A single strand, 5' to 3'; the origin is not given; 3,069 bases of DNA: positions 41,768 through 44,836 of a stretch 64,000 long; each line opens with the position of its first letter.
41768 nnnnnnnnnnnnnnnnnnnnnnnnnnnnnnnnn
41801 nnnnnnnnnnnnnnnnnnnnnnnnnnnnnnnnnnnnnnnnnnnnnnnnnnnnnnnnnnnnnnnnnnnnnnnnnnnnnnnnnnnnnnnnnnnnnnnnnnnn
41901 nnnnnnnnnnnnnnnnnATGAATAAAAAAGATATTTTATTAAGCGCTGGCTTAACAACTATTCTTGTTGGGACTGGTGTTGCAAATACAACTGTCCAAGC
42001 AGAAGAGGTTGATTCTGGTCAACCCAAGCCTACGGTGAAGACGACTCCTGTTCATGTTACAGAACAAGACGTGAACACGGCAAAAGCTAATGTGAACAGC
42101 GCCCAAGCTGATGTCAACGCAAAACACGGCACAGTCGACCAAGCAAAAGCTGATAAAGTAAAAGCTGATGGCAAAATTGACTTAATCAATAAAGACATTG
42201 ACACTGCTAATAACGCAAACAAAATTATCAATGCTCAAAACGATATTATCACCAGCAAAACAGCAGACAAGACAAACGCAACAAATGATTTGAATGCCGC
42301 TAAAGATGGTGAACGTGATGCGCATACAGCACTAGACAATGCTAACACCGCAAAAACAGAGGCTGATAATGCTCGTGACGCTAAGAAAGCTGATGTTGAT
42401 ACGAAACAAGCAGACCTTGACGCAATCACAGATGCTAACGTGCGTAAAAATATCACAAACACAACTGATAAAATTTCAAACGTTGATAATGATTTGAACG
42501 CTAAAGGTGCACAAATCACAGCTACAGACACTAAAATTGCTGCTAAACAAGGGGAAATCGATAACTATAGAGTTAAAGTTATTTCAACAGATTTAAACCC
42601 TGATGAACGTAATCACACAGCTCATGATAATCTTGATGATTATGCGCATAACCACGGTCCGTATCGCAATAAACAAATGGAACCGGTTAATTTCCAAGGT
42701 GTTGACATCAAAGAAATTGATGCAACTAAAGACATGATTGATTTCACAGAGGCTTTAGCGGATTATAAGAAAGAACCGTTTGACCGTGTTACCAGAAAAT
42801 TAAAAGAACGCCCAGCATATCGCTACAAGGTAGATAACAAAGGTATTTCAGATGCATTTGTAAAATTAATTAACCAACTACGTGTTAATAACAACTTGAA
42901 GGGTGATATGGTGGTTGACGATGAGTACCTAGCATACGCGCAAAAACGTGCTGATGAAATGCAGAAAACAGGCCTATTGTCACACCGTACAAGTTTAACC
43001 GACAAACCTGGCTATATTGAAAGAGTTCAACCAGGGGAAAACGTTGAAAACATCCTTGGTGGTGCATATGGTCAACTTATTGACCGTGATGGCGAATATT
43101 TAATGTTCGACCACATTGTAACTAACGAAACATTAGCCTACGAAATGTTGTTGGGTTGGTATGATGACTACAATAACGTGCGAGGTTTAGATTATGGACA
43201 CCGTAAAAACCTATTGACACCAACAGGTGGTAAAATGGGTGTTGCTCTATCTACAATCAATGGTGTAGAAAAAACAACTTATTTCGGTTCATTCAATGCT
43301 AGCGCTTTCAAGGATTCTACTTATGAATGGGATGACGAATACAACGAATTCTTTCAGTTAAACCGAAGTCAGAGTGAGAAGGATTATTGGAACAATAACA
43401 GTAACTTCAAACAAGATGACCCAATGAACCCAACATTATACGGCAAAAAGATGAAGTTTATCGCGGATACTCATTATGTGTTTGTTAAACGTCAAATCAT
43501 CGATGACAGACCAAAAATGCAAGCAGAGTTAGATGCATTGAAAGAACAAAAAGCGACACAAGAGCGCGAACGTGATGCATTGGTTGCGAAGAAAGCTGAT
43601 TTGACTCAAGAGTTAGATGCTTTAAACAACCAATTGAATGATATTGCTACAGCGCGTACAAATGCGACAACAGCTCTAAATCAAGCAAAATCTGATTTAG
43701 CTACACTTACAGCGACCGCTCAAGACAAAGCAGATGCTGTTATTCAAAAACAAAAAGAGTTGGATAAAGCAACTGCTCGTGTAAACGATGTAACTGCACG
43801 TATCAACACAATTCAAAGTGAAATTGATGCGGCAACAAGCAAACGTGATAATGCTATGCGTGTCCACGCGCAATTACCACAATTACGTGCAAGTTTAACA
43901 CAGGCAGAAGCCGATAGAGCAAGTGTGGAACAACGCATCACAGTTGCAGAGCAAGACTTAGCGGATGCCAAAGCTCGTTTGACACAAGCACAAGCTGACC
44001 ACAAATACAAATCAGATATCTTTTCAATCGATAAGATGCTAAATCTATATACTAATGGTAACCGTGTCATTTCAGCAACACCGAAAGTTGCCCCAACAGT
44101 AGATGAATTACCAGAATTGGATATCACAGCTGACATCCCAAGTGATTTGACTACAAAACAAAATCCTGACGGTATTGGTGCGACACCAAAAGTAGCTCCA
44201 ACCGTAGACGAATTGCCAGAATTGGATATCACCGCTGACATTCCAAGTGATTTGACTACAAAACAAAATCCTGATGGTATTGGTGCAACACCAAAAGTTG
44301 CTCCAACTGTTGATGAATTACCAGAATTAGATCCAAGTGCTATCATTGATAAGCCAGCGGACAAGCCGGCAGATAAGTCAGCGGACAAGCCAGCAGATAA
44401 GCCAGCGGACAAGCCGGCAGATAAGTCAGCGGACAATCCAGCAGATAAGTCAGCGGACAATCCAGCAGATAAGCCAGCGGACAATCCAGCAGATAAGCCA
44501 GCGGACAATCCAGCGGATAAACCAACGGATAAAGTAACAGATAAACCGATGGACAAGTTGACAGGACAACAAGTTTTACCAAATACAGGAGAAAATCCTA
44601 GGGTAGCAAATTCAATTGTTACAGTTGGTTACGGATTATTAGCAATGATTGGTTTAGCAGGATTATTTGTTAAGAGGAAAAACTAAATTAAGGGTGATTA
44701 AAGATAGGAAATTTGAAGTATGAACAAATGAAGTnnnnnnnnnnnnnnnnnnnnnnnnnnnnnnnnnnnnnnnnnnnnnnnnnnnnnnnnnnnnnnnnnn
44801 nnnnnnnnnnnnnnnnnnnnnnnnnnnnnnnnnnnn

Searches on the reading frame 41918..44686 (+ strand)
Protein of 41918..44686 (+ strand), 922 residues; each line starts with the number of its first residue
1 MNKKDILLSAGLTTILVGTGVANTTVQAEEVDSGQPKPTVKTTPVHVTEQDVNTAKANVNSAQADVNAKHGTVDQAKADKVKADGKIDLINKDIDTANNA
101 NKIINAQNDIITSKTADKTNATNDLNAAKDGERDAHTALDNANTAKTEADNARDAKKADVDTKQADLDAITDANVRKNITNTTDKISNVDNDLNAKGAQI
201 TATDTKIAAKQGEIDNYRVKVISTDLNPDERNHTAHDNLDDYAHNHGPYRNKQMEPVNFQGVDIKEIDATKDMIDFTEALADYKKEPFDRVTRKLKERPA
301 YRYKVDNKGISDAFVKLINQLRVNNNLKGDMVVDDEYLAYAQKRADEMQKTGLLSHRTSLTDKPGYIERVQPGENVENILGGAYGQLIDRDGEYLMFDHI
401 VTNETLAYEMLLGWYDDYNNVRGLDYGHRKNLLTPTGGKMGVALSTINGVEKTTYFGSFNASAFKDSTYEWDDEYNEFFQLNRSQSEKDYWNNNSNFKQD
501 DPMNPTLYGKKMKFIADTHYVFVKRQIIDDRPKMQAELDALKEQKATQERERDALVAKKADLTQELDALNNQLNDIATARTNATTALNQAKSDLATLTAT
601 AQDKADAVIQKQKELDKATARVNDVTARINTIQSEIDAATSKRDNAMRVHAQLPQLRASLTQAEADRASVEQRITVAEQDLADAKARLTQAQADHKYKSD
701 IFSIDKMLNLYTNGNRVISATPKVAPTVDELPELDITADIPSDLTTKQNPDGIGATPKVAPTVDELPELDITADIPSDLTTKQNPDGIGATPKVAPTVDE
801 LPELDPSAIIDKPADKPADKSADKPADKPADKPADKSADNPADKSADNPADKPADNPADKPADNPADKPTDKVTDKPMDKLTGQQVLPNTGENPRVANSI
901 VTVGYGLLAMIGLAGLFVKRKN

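Call 7: search_protein_families(library=pfam, proteins=[window:41918-44686:+], max_evalue=0.01)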
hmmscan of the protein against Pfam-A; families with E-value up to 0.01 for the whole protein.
window:41918-44686:+ (922 aa): 7 families
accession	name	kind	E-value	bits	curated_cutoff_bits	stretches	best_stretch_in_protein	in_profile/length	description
PF00188.32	CAP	-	6.7e-06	27.4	21.1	1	316-450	2-108/117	Cysteine-rich secretory protein family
PF00746.26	Gram_pos_anchor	-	1.9e-05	24.9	20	1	884-922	6-40/43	LPXTG cell wall anchor motif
PF04886.17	PT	-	0.00029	20.7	26.2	1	846-878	3-35/36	PT disordered repeat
PF00261.25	Tropomyosin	-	0.0014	18.6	38.6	1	625-694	4-70/242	Tropomyosin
PF08647.16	BRE1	-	0.0041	17.6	27.9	1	49-109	9-69/95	BRE1 E3 ubiquitin ligase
PF11932.13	DUF3450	-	0.005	16.6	32.6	1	526-599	41-114/241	Protein of unknown function (DUF3450)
PF24319.2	DUF7491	-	0.0054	17.4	30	1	561-645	4-88/90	Coiled-coil region of unknown function (DUF7491)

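Call 12: find_homologous_proteins(query=window:41918-44686:+, max_evalue=1e-10)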
Query window:41918-44686:+ (922 aa): 123 proteins with E <= 1e-10 among 8000 candidates; the best 120 are listed.
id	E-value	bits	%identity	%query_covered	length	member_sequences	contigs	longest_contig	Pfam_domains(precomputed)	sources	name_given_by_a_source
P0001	0.0e+0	1747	80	99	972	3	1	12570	PF04886.17,PF00188.33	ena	-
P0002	0.0e+0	1729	88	100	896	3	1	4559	-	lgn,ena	-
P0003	0.0e+0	1711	86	100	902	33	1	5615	-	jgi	-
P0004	0.0e+0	1702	86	99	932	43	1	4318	PF00188.33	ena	-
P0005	0.0e+0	1668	77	99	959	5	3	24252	-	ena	-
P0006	0.0e+0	1667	85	100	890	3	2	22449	-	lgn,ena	-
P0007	0.0e+0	1649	84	100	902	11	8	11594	PF00188.33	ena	-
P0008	0.0e+0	1630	78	100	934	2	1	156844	PF00188.33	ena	-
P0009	0.0e+0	1618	83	100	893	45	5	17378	-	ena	-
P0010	0.0e+0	1579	81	99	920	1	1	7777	PF00188.33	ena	-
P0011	0.0e+0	1578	81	99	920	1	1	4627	PF00188.33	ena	-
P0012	0.0e+0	1572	81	99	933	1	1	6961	PF00188.33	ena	-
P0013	0.0e+0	1567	80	99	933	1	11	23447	-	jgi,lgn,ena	jgi:surface protein, putative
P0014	0.0e+0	1565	83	99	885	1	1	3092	PF00188.33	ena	-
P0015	0.0e+0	1565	83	99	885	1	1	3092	PF00188.33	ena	-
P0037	1.1e-180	621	49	76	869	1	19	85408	PF19127.7,PF01473.27,PF06698.17,PF19085.7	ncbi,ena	-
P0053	3.4e-176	607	40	100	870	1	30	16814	-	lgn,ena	-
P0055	4.3e-175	603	40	100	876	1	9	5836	-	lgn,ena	-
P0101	6.8e-120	420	36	75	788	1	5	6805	-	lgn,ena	-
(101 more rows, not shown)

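Call 13: find_encoding_contigs(protein=P0013, flank=3000, max_places=10)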
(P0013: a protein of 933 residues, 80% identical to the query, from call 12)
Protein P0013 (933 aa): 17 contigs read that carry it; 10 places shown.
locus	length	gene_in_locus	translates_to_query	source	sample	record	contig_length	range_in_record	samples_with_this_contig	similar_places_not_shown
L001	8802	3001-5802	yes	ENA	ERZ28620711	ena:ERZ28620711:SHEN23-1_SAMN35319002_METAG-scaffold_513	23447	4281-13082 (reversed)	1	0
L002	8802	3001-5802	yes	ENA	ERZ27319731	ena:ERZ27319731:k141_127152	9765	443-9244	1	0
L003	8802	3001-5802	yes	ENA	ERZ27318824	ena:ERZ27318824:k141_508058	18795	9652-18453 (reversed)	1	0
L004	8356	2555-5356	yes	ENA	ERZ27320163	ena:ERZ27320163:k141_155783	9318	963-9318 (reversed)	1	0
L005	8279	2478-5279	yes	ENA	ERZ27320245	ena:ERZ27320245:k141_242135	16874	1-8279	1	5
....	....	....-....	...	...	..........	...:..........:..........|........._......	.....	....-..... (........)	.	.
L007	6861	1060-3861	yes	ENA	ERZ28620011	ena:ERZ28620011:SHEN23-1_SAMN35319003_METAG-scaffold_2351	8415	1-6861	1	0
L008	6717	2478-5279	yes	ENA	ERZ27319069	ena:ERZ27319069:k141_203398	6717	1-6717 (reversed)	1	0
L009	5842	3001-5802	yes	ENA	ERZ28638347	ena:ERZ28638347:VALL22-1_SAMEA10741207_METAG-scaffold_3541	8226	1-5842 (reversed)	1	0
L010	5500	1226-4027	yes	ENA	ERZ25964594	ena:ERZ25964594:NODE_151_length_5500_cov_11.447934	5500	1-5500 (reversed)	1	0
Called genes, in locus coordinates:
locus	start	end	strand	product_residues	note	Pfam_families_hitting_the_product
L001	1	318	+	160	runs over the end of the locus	PF03449:GreA_GreB_N, PF01272:GreA_GreB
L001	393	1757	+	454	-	PF00324:AA_permease, PF13520:AA_permease_2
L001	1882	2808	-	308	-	PF01381:HTH_3 (weak)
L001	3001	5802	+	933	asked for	-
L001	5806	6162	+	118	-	-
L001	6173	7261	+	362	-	PF19804:DUF6287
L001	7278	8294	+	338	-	PF19085:Choline_bind_2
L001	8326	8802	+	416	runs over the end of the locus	-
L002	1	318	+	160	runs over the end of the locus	PF03449:GreA_GreB_N, PF01272:GreA_GreB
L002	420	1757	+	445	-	PF00324:AA_permease, PF13520:AA_permease_2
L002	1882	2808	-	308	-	PF01381:HTH_3 (weak)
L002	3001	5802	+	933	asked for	-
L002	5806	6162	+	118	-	-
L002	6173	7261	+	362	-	PF19804:DUF6287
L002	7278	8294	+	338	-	PF19085:Choline_bind_2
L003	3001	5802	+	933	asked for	-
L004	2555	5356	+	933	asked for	-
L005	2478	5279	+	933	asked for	-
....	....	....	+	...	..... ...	-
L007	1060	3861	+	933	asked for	-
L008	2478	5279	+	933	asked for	-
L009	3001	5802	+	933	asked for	-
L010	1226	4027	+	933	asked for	-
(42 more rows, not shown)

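Call 14: find_encoding_contigs(protein=P0007, flank=3000, max_places=10)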
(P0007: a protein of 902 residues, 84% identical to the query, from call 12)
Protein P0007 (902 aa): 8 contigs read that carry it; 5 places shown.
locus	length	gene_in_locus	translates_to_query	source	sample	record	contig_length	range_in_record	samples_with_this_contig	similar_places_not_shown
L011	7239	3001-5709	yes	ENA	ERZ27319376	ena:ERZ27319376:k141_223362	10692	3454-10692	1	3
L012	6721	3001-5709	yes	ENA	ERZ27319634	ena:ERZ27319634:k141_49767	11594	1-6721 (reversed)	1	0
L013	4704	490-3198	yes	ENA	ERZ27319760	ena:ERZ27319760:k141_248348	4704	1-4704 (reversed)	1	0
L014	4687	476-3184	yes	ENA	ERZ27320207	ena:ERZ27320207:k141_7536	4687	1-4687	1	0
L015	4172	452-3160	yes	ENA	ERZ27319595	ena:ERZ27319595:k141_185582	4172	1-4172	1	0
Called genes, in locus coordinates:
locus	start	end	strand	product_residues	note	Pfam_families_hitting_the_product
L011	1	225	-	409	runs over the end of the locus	PF01719:Rep_OBD, PF13401:AAA_22 (faint), PF00910:RNA_helicase (weak)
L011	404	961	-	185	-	-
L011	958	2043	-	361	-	PF01580:FtsK_SpoIIIE (faint)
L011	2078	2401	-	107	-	-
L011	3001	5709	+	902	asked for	PF00188:CAP (faint)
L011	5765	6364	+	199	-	-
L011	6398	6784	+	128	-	-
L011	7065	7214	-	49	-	PF00471:Ribosomal_L33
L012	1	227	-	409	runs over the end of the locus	PF01719:Rep_OBD, PF13401:AAA_22 (faint), PF00910:RNA_helicase (weak)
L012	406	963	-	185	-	-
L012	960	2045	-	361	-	PF01580:FtsK_SpoIIIE (faint)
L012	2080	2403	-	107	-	-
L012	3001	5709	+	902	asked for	PF00188:CAP (faint)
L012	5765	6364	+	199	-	-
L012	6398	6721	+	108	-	?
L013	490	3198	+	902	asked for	PF00188:CAP (faint)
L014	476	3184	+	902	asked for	PF00188:CAP (faint)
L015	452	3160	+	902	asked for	PF00188:CAP (faint)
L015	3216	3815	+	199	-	-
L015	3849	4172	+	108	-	?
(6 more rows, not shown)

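Call 23: search_protein_families(library=ncbifam, proteins=[window:41918-44686:+], max_evalue=0.001)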
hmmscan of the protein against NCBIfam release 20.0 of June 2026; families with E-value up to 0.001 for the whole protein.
window:41918-44686:+ (922 aa): 7 families
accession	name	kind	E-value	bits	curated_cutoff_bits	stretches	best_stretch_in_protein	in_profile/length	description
TIGR02168.1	SMC_prok_B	equivalog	2.4e-11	42.1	567.35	1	531-705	310-497/1181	chromosome segregation protein SMC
TIGR04320.1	Surf_Exclu_PgrA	domain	7.8e-09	35.3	70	2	609-694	273-358/360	SEC10/PgrA surface exclusion domain-containing protein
TIGR02169.1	SMC_prok_A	equivalog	6.3e-08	30.8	729.4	1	532-697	305-468/1165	chromosome segregation protein SMC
NF045487.1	ASRP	equivalog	1.8e-07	30.2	300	1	531-687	312-475/593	archaea-specific SMC-related protein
TIGR04523.1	Mplasa_alph_rch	subfamily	1.2e-06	26.8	270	1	548-696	209-359/745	helix-rich protein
NF053819.1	EF0750_LPXTG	subfamily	0.00033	21.1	47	0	855-917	49-101/105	EF2685/EF0750 family sortase-dependent surface protein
NF002572.0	PRK02224.1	equivalog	0.00047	18.6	1087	0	532-692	289-446/888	DNA double-strand break repair ATPase Rad50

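Call 24: search_solved_structures(query=window:41918-44686:+, max_evalue=0.01, show_alignments=2)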
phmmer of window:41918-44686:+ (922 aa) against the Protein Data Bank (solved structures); distinct sequences matched with E-value up to 0.01: 0.

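Call 28: search_solved_structures(query=A1, max_evalue=1, show_alignments=1)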
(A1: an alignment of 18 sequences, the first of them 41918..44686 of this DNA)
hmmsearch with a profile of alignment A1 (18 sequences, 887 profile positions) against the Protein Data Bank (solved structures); distinct sequences matched with E-value up to 1: 13.
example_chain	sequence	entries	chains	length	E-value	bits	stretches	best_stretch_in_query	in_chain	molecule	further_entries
6fia_A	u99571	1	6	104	0.054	14.7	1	596-682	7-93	LINE-1 retrotransposable element ORF1 protein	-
6otn_A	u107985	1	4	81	0.077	14.2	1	618-694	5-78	Tropomyosin alpha-3 chain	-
6ign_A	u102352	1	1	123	0.12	13.6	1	528-625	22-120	Kinesin-1 heavy chain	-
6gaj_A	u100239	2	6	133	0.13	13.4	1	561-661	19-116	Outer capsid protein sigma-1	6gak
1r05_A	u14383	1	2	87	0.25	12.6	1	609-655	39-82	Max protein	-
6igv_A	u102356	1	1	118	0.25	12.5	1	528-624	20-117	Kinesin-1 heavy chain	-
6gao_A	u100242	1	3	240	0.27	12.4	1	562-661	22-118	Outer capsid protein sigma-1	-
3uf1_A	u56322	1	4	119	0.31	12.2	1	528-598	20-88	Vimentin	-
6zff_A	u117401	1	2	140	0.35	12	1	525-581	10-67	DNA double-strand break repair Rad50 ATPase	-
6yrl_A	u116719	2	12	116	0.49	11.6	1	561-641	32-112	Centriole protein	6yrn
7bjn_A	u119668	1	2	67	0.49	11.6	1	655-699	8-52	SD21996p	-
5whf_A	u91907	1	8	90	0.57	11.4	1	532-595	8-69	Vimentin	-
3swk_A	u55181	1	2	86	0.65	11.2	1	532-596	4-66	Vimentin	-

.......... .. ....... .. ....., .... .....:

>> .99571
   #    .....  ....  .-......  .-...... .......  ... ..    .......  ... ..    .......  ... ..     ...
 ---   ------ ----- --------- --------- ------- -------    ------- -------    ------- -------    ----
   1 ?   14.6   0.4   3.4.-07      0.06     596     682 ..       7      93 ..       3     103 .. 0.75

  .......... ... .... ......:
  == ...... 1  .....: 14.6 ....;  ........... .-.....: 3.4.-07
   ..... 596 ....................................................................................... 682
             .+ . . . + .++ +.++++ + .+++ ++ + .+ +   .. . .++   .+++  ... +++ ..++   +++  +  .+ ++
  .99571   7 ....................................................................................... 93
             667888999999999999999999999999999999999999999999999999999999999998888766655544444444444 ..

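Call 33: find_encoding_contigs(protein=P0009, flank=2500, max_places=10)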
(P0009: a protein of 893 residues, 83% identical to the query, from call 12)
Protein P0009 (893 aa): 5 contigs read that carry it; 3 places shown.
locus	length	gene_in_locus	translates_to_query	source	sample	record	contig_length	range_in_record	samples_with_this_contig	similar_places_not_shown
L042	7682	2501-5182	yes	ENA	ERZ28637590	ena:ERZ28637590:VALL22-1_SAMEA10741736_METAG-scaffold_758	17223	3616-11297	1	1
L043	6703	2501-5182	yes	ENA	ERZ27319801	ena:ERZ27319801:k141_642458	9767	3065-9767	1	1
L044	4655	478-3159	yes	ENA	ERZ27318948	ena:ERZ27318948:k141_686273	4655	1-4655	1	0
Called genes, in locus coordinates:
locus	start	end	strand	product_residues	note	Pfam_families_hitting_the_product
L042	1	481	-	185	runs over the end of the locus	-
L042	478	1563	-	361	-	PF01580:FtsK_SpoIIIE (faint)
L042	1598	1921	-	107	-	-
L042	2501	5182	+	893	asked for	-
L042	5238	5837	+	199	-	-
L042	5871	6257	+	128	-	-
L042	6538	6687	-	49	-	PF00471:Ribosomal_L33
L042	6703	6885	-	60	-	PF01783:Ribosomal_L32p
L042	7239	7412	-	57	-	-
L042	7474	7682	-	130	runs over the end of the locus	-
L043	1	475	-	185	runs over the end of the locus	-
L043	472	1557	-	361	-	PF01580:FtsK_SpoIIIE (faint)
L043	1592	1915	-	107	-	-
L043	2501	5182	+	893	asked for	-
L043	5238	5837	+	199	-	-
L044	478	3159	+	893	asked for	-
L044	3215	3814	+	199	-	-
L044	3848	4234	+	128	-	-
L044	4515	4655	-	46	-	PF00471:Ribosomal_L33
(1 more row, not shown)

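Call 36: find_encoding_contigs(protein=P0053, flank=2500, max_places=10)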
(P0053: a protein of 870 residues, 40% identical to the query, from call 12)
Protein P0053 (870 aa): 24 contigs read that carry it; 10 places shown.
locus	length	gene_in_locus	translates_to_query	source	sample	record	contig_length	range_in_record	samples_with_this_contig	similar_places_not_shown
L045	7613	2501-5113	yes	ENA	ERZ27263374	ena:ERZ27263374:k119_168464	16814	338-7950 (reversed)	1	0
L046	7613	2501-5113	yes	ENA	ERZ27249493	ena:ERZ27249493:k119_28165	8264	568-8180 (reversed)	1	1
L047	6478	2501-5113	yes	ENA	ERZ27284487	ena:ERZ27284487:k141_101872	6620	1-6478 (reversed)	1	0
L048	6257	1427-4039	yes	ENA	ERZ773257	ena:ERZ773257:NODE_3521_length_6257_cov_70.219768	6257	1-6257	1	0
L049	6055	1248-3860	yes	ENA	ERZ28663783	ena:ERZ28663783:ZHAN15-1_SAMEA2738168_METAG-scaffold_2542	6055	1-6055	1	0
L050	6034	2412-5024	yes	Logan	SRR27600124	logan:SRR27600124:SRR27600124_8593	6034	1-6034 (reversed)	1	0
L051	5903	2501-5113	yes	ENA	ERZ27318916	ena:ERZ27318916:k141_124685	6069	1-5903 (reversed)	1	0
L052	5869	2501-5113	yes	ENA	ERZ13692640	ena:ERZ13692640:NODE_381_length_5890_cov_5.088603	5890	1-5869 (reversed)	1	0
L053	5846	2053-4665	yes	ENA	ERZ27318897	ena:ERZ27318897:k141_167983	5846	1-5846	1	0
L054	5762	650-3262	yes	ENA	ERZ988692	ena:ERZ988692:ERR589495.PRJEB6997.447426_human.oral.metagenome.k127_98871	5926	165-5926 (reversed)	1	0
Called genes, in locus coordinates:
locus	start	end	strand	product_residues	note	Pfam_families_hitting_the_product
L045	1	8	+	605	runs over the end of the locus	PF01757:Acyl_transf_3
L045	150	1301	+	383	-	PF01979:Amidohydro_1, PF07969:Amidohydro_3 (weak)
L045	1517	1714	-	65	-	-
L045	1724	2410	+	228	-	-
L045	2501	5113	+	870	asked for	-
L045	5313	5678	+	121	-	PF06279:DUF1033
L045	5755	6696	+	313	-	PF00437:T2SSE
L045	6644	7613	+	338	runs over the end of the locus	PF00482:T2SSF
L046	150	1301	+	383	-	PF01979:Amidohydro_1, PF07969:Amidohydro_3 (weak)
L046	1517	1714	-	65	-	-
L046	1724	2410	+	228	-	-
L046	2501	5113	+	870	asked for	-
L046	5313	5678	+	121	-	PF06279:DUF1033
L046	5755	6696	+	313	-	PF00437:T2SSE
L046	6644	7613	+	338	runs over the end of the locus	PF00482:T2SSF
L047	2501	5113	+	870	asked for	-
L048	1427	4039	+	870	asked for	-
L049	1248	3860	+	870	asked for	-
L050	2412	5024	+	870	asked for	-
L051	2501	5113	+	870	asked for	-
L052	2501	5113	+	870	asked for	-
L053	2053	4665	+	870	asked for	-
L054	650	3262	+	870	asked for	-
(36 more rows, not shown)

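Call 37: find_encoding_contigs(protein=P0037, flank=2500, max_places=6)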
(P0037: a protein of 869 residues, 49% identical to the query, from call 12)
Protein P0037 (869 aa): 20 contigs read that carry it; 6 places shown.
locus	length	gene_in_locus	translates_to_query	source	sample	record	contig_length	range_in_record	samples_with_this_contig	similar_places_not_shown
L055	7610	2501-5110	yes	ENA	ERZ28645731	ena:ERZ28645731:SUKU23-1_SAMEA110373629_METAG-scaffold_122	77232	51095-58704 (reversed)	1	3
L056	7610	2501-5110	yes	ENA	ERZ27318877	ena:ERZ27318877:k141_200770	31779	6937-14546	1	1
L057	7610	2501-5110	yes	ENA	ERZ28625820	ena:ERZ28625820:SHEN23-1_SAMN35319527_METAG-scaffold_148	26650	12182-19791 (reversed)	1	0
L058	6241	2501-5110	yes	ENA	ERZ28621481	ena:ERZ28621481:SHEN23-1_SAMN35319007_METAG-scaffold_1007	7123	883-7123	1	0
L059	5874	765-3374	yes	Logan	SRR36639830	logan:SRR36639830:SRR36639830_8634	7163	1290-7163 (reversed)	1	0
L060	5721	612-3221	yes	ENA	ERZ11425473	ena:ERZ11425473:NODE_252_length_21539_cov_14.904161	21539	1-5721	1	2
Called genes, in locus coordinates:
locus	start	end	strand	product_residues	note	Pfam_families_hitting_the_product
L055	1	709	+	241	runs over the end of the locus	PF00300:His_Phos_1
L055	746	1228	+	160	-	PF00892:EamA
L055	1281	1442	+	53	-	-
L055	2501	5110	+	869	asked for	PF06698:DUF1192 (faint), PF01473:Choline_bind_1, PF19127:Choline_bind_3, PF01473:Choline_bind_1 (weak), PF19127:Choline_bind_3, PF19085:Choline_bind_2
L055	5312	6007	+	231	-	-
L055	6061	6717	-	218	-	PF07685:GATase_3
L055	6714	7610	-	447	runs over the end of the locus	PF08245:Mur_ligase_M, PF08353:MurT_C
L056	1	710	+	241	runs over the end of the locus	PF00300:His_Phos_1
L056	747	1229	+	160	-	PF00892:EamA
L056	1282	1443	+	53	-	-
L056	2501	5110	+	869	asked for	PF06698:DUF1192 (faint), PF01473:Choline_bind_1, PF19127:Choline_bind_3, PF01473:Choline_bind_1 (weak), PF19127:Choline_bind_3, PF19085:Choline_bind_2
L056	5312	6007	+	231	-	-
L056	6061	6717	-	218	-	PF07685:GATase_3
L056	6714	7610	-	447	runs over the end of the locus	PF08245:Mur_ligase_M, PF08353:MurT_C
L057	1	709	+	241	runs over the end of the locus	PF00300:His_Phos_1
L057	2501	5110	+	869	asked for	PF06698:DUF1192 (faint), PF01473:Choline_bind_1, PF19127:Choline_bind_3, PF01473:Choline_bind_1 (weak), PF19127:Choline_bind_3, PF19085:Choline_bind_2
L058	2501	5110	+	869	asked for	PF06698:DUF1192 (faint), PF01473:Choline_bind_1, PF19127:Choline_bind_3, PF01473:Choline_bind_1 (weak), PF19127:Choline_bind_3, PF19085:Choline_bind_2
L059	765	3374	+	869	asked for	PF06698:DUF1192 (faint), PF01473:Choline_bind_1, PF19127:Choline_bind_3, PF01473:Choline_bind_1 (weak), PF19127:Choline_bind_3, PF19085:Choline_bind_2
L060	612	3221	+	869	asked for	PF06698:DUF1192 (faint), PF01473:Choline_bind_1, PF19127:Choline_bind_3, PF01473:Choline_bind_1 (weak), PF19127:Choline_bind_3, PF19085:Choline_bind_2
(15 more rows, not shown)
